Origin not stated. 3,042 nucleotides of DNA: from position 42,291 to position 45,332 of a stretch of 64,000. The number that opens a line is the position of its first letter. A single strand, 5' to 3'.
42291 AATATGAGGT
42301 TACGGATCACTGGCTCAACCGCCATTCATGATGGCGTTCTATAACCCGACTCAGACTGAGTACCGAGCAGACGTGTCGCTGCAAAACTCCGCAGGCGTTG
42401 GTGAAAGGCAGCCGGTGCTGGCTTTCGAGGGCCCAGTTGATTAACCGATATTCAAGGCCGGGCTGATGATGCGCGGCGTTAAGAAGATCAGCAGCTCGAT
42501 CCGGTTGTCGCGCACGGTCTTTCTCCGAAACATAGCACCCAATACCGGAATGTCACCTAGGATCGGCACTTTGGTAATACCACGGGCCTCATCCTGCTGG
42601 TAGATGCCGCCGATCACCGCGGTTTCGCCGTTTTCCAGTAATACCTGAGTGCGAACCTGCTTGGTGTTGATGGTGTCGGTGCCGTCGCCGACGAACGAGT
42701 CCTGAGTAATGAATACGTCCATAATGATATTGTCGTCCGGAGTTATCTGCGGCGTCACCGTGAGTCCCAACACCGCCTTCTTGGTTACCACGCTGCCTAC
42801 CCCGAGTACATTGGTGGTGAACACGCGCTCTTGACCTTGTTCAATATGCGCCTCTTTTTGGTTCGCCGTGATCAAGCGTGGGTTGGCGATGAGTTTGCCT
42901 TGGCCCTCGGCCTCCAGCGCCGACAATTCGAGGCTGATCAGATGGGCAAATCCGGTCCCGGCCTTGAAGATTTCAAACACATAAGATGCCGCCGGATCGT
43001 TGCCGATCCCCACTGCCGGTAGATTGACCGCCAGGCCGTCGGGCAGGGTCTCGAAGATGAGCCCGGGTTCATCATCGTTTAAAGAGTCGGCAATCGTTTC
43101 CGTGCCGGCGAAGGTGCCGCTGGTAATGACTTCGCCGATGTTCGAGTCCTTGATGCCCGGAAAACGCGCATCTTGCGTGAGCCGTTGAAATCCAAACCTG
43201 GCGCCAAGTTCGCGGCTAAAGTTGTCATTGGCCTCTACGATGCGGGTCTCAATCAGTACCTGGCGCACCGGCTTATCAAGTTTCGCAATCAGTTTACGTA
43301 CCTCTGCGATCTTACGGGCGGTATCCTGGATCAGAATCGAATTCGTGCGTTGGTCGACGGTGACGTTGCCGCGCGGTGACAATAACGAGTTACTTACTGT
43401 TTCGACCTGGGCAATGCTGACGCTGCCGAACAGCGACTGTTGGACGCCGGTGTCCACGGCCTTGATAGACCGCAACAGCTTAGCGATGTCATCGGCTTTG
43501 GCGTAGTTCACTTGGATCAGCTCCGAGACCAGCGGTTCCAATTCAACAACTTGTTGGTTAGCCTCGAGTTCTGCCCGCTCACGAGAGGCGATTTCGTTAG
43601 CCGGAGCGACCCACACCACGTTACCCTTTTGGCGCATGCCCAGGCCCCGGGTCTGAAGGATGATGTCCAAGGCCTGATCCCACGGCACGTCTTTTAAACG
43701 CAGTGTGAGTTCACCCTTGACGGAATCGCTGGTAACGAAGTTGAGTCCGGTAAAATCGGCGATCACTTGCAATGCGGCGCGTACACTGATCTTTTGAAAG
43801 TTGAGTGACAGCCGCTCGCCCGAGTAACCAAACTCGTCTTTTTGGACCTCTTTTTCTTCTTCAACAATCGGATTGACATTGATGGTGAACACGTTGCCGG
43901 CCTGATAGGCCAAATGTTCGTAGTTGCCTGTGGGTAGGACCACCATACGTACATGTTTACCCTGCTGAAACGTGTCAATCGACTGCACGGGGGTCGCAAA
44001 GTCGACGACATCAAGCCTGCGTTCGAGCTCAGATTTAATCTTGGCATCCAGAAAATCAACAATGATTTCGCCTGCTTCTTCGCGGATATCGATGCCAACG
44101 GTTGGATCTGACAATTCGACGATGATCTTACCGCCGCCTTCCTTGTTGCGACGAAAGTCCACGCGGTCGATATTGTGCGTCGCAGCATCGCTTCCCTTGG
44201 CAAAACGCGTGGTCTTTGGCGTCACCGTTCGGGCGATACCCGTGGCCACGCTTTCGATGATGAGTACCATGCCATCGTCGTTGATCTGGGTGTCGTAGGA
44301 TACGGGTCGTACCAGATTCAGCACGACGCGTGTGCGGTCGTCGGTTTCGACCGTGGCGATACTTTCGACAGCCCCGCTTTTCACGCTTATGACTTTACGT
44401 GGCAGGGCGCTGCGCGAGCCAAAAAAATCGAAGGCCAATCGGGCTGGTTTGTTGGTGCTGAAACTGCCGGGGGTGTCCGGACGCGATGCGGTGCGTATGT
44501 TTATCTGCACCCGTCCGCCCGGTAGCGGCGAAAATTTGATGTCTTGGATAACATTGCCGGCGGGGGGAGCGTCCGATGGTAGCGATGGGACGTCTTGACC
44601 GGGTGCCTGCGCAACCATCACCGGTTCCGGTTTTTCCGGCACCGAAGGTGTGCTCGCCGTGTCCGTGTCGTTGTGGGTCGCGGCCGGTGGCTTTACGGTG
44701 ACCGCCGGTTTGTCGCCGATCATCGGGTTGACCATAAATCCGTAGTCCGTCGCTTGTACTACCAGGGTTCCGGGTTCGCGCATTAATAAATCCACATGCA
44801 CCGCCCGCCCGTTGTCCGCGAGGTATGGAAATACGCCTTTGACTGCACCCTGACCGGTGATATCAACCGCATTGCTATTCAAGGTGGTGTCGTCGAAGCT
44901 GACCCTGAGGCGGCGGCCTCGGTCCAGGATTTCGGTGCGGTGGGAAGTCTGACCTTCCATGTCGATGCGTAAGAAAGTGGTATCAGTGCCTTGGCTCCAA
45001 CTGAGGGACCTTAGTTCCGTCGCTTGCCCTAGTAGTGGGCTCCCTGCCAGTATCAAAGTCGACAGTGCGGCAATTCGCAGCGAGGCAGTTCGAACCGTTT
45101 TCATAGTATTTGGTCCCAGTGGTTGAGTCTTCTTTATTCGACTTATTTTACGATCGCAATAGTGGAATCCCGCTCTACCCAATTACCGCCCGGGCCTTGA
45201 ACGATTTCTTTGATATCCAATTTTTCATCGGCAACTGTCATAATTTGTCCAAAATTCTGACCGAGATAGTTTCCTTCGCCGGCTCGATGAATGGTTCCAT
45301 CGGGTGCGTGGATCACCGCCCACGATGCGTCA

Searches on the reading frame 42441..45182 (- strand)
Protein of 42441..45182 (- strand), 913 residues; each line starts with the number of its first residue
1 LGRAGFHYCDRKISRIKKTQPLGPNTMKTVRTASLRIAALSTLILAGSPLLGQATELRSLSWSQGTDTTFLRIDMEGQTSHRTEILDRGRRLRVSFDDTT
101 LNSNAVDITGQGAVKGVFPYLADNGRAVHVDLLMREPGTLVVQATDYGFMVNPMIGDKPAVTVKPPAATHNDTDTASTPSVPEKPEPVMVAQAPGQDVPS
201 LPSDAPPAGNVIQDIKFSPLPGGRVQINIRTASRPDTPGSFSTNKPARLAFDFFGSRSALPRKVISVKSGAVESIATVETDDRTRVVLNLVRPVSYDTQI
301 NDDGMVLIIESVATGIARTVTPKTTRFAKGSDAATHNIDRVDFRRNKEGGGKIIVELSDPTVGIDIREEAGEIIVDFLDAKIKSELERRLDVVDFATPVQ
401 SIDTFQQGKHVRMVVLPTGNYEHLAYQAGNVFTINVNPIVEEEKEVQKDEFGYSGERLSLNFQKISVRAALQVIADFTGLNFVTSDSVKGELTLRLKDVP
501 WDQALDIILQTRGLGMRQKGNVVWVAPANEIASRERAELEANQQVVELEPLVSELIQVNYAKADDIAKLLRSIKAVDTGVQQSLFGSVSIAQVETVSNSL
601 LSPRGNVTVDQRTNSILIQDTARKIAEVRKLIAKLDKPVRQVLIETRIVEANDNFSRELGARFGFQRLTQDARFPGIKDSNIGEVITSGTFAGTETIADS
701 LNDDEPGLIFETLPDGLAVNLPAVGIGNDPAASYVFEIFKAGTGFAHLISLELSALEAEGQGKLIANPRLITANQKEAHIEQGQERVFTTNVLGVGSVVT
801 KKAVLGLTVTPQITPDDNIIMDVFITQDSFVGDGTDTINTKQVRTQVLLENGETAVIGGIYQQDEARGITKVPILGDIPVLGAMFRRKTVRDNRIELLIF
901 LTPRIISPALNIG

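Call 59: search_protein_families(library=pfam, proteins=[window:42441-45182:-], max_evalue=0.00001)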
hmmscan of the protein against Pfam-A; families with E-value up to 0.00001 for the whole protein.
window:42441-45182:- (913 aa): 4 families
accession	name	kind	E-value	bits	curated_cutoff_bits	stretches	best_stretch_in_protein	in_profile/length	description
PF00263.26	Secretin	-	4.7e-42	143.9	27.5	1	755-906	1-168/169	Bacterial type II and III secretion system protein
PF11741.13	AMIN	-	1.1e-33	115.8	20.5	2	341-440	2-98/101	AMIN domain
PF03958.22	Secretin_N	-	4.4e-17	62.5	28.2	1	554-641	2-69/69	Bacterial type II/III secretion system short domain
PF07660.19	STN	-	1.9e-08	34.4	28.4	1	481-527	2-51/52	Secretin and TonB N terminus short domain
